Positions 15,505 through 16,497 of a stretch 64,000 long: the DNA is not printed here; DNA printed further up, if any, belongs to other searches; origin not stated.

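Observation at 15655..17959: Divergent Elp3 / Trm9-like methyltransferase pair: a candidate complete mcm5U34 tRNA-modification module in a bacterium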

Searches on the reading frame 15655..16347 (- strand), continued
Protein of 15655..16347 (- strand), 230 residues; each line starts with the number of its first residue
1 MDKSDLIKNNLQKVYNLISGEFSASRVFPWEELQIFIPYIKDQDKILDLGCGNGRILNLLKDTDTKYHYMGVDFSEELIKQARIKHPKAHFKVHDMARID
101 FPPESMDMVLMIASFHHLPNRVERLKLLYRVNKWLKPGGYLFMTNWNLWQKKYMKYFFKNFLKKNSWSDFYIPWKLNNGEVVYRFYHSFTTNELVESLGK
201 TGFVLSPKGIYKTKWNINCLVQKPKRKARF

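Call 37: fold_search(model_id=the predicted structure, library=pdb)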
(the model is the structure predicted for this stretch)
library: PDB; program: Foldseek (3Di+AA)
matches with E <= 10: 1977; with E <= 0.001: 1187
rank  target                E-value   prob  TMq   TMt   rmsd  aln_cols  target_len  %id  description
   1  3sm3                  9.7e-16  1.00  0.71  0.76   2.9       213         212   26  Crystal Structure of SAM-dependent methyltransferases Q8PUK2_METMA from Methanosarcina mazei. Northeast Structural Genom (released 2011-07-20)
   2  5cm2_Z                1.8e-14  1.00  0.67  0.82   4.0       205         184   24  Structure of Y. lipolytica Trm9-Trm112 complex, a methyltransferase modifying U34 in the anticodon loop of some tRNAs (released 2015-10-21)
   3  7f1e_A                1.3e-13  1.00  0.69  0.66   4.7       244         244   18  Structure of METTL6 bound with SAM (released 2022-01-12)
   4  8owx_B                1.7e-13  1.00  0.71  0.67   4.6       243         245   19  Crystal Structure of METTL6 bound to SAH (released 2024-05-08)
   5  7f1e_B                5.0e-13  1.00  0.68  0.68   4.9       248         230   19  Structure of METTL6 bound with SAM (released 2022-01-12)
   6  4iv8_A                1.1e-12  1.00  0.56  0.53   4.9       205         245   21  Crystal structure of N-methyl transferase from Plasmodium knowlesi complexed with S-adenosyl methionine (released 2014-02-19)
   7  3d2l_A                1.4e-12  1.00  0.64  0.62   7.3       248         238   18  Crystal structure of SAM-dependent methyltransferase (ZP_00538691.1) from EXIGUOBACTERIUM SP. 255-15 at 1.90 A resolut (released 2008-05-20)
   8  3d2l_C                1.5e-12  1.00  0.66  0.63   5.1       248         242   18  Crystal structure of SAM-dependent methyltransferase (ZP_00538691.1) from EXIGUOBACTERIUM SP. 255-15 at 1.90 A resolut (released 2008-05-20)
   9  4pne_A                2.6e-12  1.00  0.63  0.54   4.8       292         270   14  Crystal Structure of the [4+2]-Cyclase SpnF (released 2015-02-18)
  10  4iv0_A                2.9e-12  1.00  0.56  0.50   3.3       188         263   21  Crystal structure of N-methyl transferase from Plasmodium vivax complexed with S-adenosyl methionine and phosphate (released 2014-02-19)
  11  4mwz_A                3.1e-12  1.00  0.56  0.51   3.2       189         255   21  Crystal structure of N-methyl transferase from Plasmodium vivax complexed with S-adenosyl methionine, phosphate and am (released 2014-10-01)
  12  4mwz_B                3.8e-12  1.00  0.56  0.49   3.3       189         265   21  Crystal structure of N-methyl transferase from Plasmodium vivax complexed with S-adenosyl methionine, phosphate and am (released 2014-10-01)
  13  6uv6_C                4.9e-12  1.00  0.54  0.48   4.0       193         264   20  AtmM with bound rebeccamycin analogue (released 2020-11-25)
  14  1ve3_A                5.2e-12  1.00  0.60  0.64   7.3       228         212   24  Crystal structure of PH0226 protein from Pyrococcus horikoshii OT3 (released 2005-05-24)
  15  7ezg                  5.9e-12  1.00  0.69  0.59   4.4       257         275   20  The structure of the human METTL6 enzyme in complex with SAH (released 2022-01-12)
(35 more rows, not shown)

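Call 76: search_protein_families(library=pfam, proteins=[L050:3143-4090:+, L052:5428-6681:+, L053:120-1412:+, L033:6747-7544:+, L050:7198-7752:+, L011:3722-4144:-, L073:1110-2534:+], max_evalue=0.001)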
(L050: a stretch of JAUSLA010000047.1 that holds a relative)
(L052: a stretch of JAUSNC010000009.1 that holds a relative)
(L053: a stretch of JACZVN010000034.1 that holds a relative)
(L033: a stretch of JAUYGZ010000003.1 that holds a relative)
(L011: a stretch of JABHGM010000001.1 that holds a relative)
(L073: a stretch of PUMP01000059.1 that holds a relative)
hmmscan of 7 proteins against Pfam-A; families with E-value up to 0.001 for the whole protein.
L050:3143-4090:+ (315 aa): 1 family
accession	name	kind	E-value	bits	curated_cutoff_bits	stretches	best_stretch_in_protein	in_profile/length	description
PF01784.24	DUF34_NIF3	-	1.9e-09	37.9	23.4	0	62-101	28-66/256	Duf34/NIF3 (NGG1p interacting factor 3)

L052:5428-6681:+ (417 aa): 0 families

L053:120-1412:+ (430 aa): 2 families
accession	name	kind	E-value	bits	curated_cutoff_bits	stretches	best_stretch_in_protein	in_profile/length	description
PF08245.18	Mur_ligase_M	-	2.7e-28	99.7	24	2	99-220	57-184/200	Mur ligase middle domain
PF02875.26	Mur_ligase_C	-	2.2e-18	67.7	28.4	1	270-399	1-126/127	Mur ligase, glutamate ligase domain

L033:6747-7544:+ (265 aa): 1 family
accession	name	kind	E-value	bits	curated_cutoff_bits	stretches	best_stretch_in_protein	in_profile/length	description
PF03808.19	Glyco_tran_WecG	-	3.5e-52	177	27.4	1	61-245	1-167/168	Glycosyl transferase WecG/TagA/CpsF family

L050:7198-7752:+ (184 aa): 3 families
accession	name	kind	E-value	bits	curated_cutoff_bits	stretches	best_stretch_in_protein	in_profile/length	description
PF18306.6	LDcluster4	-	1.6e-35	122.4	26.3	1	3-167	2-150/151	SLOG cluster4 family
PF03641.19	Lysine_decarbox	-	5.1e-05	23.9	27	1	50-126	4-74/131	Possible lysine decarboxylase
PF02481.21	DNA_processg_A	-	0.00022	20.9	29.6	0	16-69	55-108/212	DNA recombination-mediator protein A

L011:3722-4144:- (140 aa): 1 family
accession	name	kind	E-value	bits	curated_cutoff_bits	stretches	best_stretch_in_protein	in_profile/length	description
PF00293.34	NUDIX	-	2.1e-17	63.8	21.1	1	19-131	14-131/134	NUDIX domain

L073:1110-2534:+ (474 aa): 1 family
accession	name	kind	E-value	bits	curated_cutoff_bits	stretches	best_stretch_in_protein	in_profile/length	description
PF01139.22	RtcB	-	5.2e-160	533.8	27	1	48-473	1-426/426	tRNA-splicing ligase RtcB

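Call 77: search_protein_representatives(protein=window:15655-16347:-)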
Query: 230 residues. Proteins with E-value up to 0.001 (for the whole library): 24970; up to 1e-10: 2224; up to 1e-30: 196. The best 150 are listed.
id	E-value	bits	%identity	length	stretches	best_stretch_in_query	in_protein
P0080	5.4e-64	232.1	48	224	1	3-223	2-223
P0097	2.1e-49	184.3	51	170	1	57-223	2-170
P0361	7.3e-48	179.2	45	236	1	4-201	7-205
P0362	3.4e-45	170.5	46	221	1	10-219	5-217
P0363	1.1e-44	168.8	44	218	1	14-212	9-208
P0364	1.2e-44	168.7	43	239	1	7-206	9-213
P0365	1.8e-44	168.2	43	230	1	12-208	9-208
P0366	2.3e-44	167.8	46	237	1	10-210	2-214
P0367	7.6e-44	166.1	45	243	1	1-205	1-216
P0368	1.1e-43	165.6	41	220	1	1-207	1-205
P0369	3.8e-43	163.8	42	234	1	9-206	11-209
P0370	1.0e-42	162.4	43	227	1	15-203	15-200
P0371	3.1e-42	160.8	40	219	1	9-221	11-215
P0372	4.4e-42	160.3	43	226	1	12-219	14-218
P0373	2.4e-41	157.9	41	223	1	4-205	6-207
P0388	2.1e-39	151.6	44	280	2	9-175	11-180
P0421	1.3e-35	139.1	43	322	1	8-210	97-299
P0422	1.5e-35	138.9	38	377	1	4-208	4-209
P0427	2.0e-35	138.5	41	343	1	12-205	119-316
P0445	1.9e-34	135.3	39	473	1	10-219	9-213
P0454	4.4e-34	134.1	41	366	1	6-199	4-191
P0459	6.5e-34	133.6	40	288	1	11-203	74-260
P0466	1.1e-33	132.8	37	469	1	8-205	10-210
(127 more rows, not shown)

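Call 78: search_protein_families(library=pfam, proteins=[P0422, P0445, P0466, P0454, P0427, P0421, P0459, P0388], max_evalue=0.001)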
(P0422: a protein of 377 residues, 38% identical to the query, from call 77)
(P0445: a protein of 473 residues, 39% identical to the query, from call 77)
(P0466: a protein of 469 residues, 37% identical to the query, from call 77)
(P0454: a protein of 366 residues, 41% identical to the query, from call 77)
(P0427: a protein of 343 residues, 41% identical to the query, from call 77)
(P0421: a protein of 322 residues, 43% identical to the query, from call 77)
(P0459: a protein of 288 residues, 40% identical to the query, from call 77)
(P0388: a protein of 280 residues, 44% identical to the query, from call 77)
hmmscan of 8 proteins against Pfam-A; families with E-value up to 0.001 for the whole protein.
P0422 (377 aa): 11 families
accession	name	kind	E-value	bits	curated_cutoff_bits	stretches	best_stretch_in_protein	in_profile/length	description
PF13847.12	Methyltransf_31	-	3.8e-23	82.2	27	1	40-158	2-127/145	Methyltransferase domain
PF08241.18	Methyltransf_11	-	1.4e-22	80.6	21.2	1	46-139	1-94/95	Methyltransferase domain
PF13649.12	Methyltransf_25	-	1.9e-21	77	27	1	45-136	1-97/97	Methyltransferase domain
PF13489.12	Methyltransf_23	-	4.8e-18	65.9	27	1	24-197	5-155/164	Methyltransferase domain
PF00293.34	NUDIX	-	2.1e-16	60.6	21.1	1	240-353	6-117/134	NUDIX domain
PF08242.18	Methyltransf_12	-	2.2e-15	57.6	30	1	46-138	1-98/98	Methyltransferase domain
PF01209.24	Ubie_methyltran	-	2.1e-09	37.6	20.1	1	28-140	34-151/233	ubiE/COQ5 methyltransferase family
PF07021.18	MetW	-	6.6e-09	36.1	21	1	31-131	3-101/193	Methionine biosynthesis protein MetW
PF02353.26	CMAS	-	6.2e-07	29.4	27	1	39-147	60-171/273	Mycolic acid cyclopropane synthetase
PF01555.25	N6_N4_Mtase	-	2.7e-06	27.9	26.7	1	38-81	178-221/221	DNA methylase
PF05148.21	Methyltransf_8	-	0.00022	21.6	27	1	44-140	75-156/219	Hypothetical methyltransferase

P0445 (473 aa): 11 families
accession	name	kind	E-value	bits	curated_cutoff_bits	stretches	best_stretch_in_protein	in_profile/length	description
PF03808.19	Glyco_tran_WecG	-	1.3e-44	152.4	27.4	1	303-458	11-167/168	Glycosyl transferase WecG/TagA/CpsF family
PF13489.12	Methyltransf_23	-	6e-18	65.6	27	1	25-191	5-142/164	Methyltransferase domain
PF13649.12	Methyltransf_25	-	3.4e-16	60.2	27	1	45-138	1-97/97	Methyltransferase domain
PF08242.18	Methyltransf_12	-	5.6e-14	53.1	30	1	46-140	1-98/98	Methyltransferase domain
PF08241.18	Methyltransf_11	-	2.3e-13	51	21.2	1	46-142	1-95/95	Methyltransferase domain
PF13847.12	Methyltransf_31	-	1.2e-12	48.2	27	1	40-146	2-113/145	Methyltransferase domain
PF07021.18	MetW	-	1.7e-06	28.3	21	1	31-75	3-48/193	Methionine biosynthesis protein MetW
PF01209.24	Ubie_methyltran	-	0.00017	21.5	20.1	1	4-83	10-90/233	ubiE/COQ5 methyltransferase family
PF05175.20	MTS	-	0.00034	20.7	23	1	42-142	32-138/170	Methyltransferase small domain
PF03848.20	TehB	-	0.00043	20.2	20.4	1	38-138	28-128/193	Tellurite resistance protein TehB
PF02353.26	CMAS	-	0.00049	19.9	27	0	39-143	60-165/273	Mycolic acid cyclopropane synthetase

P0466 (469 aa): 9 families
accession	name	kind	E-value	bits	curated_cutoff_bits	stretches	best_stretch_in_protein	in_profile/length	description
PF03808.19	Glyco_tran_WecG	-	2.4e-60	203.6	27.4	1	289-455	2-168/168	Glycosyl transferase WecG/TagA/CpsF family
PF08241.18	Methyltransf_11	-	2.3e-16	60.7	21.2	1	49-145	1-95/95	Methyltransferase domain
PF13649.12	Methyltransf_25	-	2.3e-16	60.7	27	1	48-141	1-97/97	Methyltransferase domain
PF13847.12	Methyltransf_31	-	1.1e-14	54.8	27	1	43-207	2-145/145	Methyltransferase domain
PF08242.18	Methyltransf_12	-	5.9e-12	46.6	30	1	49-143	1-98/98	Methyltransferase domain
PF13489.12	Methyltransf_23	-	9e-12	45.5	27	1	40-213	18-164/164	Methyltransferase domain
PF01209.24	Ubie_methyltran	-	3.5e-08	33.5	20.1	1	2-225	5-229/233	ubiE/COQ5 methyltransferase family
PF07021.18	MetW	-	8.2e-06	26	21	1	34-86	3-54/193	Methionine biosynthesis protein MetW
PF01728.25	FtsJ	-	0.00078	19.8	24.1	0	38-105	13-82/181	FtsJ-like methyltransferase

P0454 (366 aa): 13 families
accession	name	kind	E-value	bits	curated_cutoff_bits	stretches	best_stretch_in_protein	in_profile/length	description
PF13649.12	Methyltransf_25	-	1.4e-18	67.8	27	1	43-133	1-97/97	Methyltransferase domain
PF13847.12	Methyltransf_31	-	7.5e-18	65.1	27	1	38-147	2-114/145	Methyltransferase domain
PF08241.18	Methyltransf_11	-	1.4e-17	64.6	21.2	1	44-136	1-94/95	Methyltransferase domain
PF08242.18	Methyltransf_12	-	1.7e-17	64.4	30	1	44-135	1-98/98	Methyltransferase domain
PF13489.12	Methyltransf_23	-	9.8e-16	58.3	27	1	33-161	16-126/164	Methyltransferase domain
PF00856.33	SET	-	5.5e-13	49.7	22.4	1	237-322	1-105/105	SET domain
PF02353.26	CMAS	-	3.8e-08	33.4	27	1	37-137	60-164/273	Mycolic acid cyclopropane synthetase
PF07021.18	MetW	-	8.8e-08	32.4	21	1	28-120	2-97/193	Methionine biosynthesis protein MetW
PF01739.24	CheR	-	3.2e-06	27.2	27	1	85-136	121-172/195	CheR methyltransferase, SAM binding domain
PF01209.24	Ubie_methyltran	-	4.3e-06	26.7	20.1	1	4-140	12-154/233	ubiE/COQ5 methyltransferase family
PF03291.22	mRNA_G-N7_MeTrfase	-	4.4e-05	23.2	26.6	1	37-89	53-112/315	mRNA (guanine-N(7))-methyltransferase domain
PF08003.17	Methyltransf_9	-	4.6e-05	23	23.8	1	39-137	115-217/315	Protein of unknown function (DUF1698)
PF03848.20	TehB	-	0.00026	20.9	20.4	1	36-138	28-133/193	Tellurite resistance protein TehB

P0427 (343 aa): 11 families
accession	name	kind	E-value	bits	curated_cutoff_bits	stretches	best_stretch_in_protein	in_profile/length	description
PF13489.12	Methyltransf_23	-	1.5e-20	74.1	27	1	140-316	13-161/164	Methyltransferase domain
PF13847.12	Methyltransf_31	-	1.5e-20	73.8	27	1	149-309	3-141/145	Methyltransferase domain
PF13649.12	Methyltransf_25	-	2.6e-18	66.9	27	1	153-246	1-97/97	Methyltransferase domain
PF08242.18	Methyltransf_12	-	1e-16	61.9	30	1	154-248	1-98/98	Methyltransferase domain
PF08241.18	Methyltransf_11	-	1.1e-15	58.4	21.2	1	154-249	1-94/95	Methyltransferase domain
PF07021.18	MetW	-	1.4e-08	35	21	1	143-260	7-119/193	Methionine biosynthesis protein MetW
PF02353.26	CMAS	-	3.5e-07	30.3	27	1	151-257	64-171/273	Mycolic acid cyclopropane synthetase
PF05175.20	MTS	-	5e-07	30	23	1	149-224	31-110/170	Methyltransferase small domain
PF05401.17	NodS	-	3.4e-05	24.2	24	1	142-250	36-144/201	Nodulation protein S (NodS)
PF01135.25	PCMT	-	0.00048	20.4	20.3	1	148-228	72-158/210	Protein-L-isoaspartate(D-aspartate) O-methyltransferase (PCMT)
PF01209.24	Ubie_methyltran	-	0.00055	19.8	20.1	0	129-250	27-151/233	ubiE/COQ5 methyltransferase family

P0421 (322 aa): 9 families
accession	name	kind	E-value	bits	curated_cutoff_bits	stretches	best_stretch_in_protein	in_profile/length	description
PF08241.18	Methyltransf_11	-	1.3e-25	90.3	21.2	1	137-229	1-95/95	Methyltransferase domain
PF13649.12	Methyltransf_25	-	1e-23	84.2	27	1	136-225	1-97/97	Methyltransferase domain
PF13847.12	Methyltransf_31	-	2e-21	76.7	27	1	132-236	3-123/145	Methyltransferase domain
PF13489.12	Methyltransf_23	-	5.3e-18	65.7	27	1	115-295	6-162/164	Methyltransferase domain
PF08242.18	Methyltransf_12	-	2e-14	54.5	30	1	137-226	1-97/98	Methyltransferase domain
PF01209.24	Ubie_methyltran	-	1.2e-12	48.2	20.1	1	89-230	5-152/233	ubiE/COQ5 methyltransferase family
PF02353.26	CMAS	-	1.5e-07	31.5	27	1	130-241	60-176/273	Mycolic acid cyclopropane synthetase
PF03141.22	Methyltransf_29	-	1.4e-06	27.6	23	1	134-241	119-229/506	Putative S-adenosyl-L-methionine-dependent methyltransferase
PF07021.18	MetW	-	1.4e-05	25.3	21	1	129-196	10-80/193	Methionine biosynthesis protein MetW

P0459 (288 aa): 10 families
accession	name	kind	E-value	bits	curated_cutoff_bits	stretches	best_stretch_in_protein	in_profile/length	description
PF08241.18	Methyltransf_11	-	2.4e-26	92.7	21.2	1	110-204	1-95/95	Methyltransferase domain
PF13649.12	Methyltransf_25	-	4e-25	88.8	27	1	109-200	1-97/97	Methyltransferase domain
PF13489.12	Methyltransf_23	-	4.3e-19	69.3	27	1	94-263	11-162/164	Methyltransferase domain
PF13847.12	Methyltransf_31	-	1.5e-16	60.8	27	1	105-208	3-113/145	Methyltransferase domain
PF08242.18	Methyltransf_12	-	1.2e-15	58.5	30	1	110-201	1-97/98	Methyltransferase domain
PF07021.18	MetW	-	4.3e-10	40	21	1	95-176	3-85/193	Methionine biosynthesis protein MetW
PF01209.24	Ubie_methyltran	-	3.7e-07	30.2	20.1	1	92-206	34-153/233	ubiE/COQ5 methyltransferase family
PF03141.22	Methyltransf_29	-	5.8e-06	25.6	23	1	108-205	120-218/506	Putative S-adenosyl-L-methionine-dependent methyltransferase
PF05401.17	NodS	-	0.00019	21.8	24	1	104-204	42-144/201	Nodulation protein S (NodS)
PF05175.20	MTS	-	0.00028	21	23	1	105-205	31-139/170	Methyltransferase small domain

P0388 (280 aa): 10 families
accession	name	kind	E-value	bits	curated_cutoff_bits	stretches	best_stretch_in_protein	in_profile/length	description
PF08241.18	Methyltransf_11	-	3.1e-21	76.2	21.2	1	49-143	1-95/95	Methyltransferase domain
PF13649.12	Methyltransf_25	-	9.1e-20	71.6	27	1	49-139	2-97/97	Methyltransferase domain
PF13489.12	Methyltransf_23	-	1.7e-16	60.8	27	1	38-148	16-121/164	Methyltransferase domain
PF13847.12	Methyltransf_31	-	4.4e-16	59.3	27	1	43-147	2-113/145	Methyltransferase domain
PF08242.18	Methyltransf_12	-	6.5e-14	52.9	30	1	49-141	1-98/98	Methyltransferase domain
PF07021.18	MetW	-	7.1e-10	39.3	21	1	34-137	3-104/193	Methionine biosynthesis protein MetW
PF01209.24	Ubie_methyltran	-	1.1e-06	28.6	20.1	1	3-142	6-150/233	ubiE/COQ5 methyltransferase family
PF05175.20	MTS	-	1.3e-06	28.6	23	1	43-147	28-141/170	Methyltransferase small domain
PF03141.22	Methyltransf_29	-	2.3e-06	26.9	23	1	45-185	118-264/506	Putative S-adenosyl-L-methionine-dependent methyltransferase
PF02353.26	CMAS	-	2.9e-06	27.3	27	1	42-152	60-173/273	Mycolic acid cyclopropane synthetase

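Call 79: find_encoding_contigs(protein=window:15655-16347:-, flank=5000, max_places=3)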
Protein window:15655-16347:- (230 aa): 20 contigs read that carry it; 3 places shown.
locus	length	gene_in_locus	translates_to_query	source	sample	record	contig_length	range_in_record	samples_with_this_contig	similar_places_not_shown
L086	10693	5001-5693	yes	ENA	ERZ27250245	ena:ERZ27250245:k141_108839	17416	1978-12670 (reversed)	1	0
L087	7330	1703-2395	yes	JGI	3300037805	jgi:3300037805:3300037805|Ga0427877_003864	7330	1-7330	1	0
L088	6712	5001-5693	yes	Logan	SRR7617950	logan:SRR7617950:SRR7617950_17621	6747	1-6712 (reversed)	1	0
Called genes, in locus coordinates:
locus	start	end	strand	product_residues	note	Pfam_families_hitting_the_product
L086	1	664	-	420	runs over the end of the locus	PF00464:SHMT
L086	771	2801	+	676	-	-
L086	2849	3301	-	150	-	PF12728:HTH_17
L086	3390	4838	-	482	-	PF04055:Radical_SAM, PF16199:Radical_SAM_C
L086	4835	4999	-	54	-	-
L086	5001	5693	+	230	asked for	PF01209:Ubie_methyltran (weak), PF05175:MTS (weak), PF13489:Methyltransf_23, PF07021:MetW, PF13847:Methyltransf_31, PF08241:Methyltransf_11, PF08242:Methyltransf_12, PF13649:Methyltransf_25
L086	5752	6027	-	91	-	-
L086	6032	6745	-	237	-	-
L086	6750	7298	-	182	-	PF02661:Fic (weak)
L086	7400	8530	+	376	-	PF04519:Bactofilin (faint), PF26514:DUF8173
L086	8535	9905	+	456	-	PF02878:PGM_PMM_I, PF02879:PGM_PMM_II, PF02880:PGM_PMM_III, PF00408:PGM_PMM_IV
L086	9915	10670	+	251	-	PF01145:Band_7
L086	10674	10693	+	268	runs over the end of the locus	PF01177:Asp_Glu_race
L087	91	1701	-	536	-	PF04055:Radical_SAM, PF16199:Radical_SAM_C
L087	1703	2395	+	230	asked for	PF01209:Ubie_methyltran (weak), PF05175:MTS (weak), PF13489:Methyltransf_23, PF07021:MetW, PF13847:Methyltransf_31, PF08241:Methyltransf_11, PF08242:Methyltransf_12, PF13649:Methyltransf_25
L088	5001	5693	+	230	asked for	PF01209:Ubie_methyltran (weak), PF05175:MTS (weak), PF13489:Methyltransf_23, PF07021:MetW, PF13847:Methyltransf_31, PF08241:Methyltransf_11, PF08242:Methyltransf_12, PF13649:Methyltransf_25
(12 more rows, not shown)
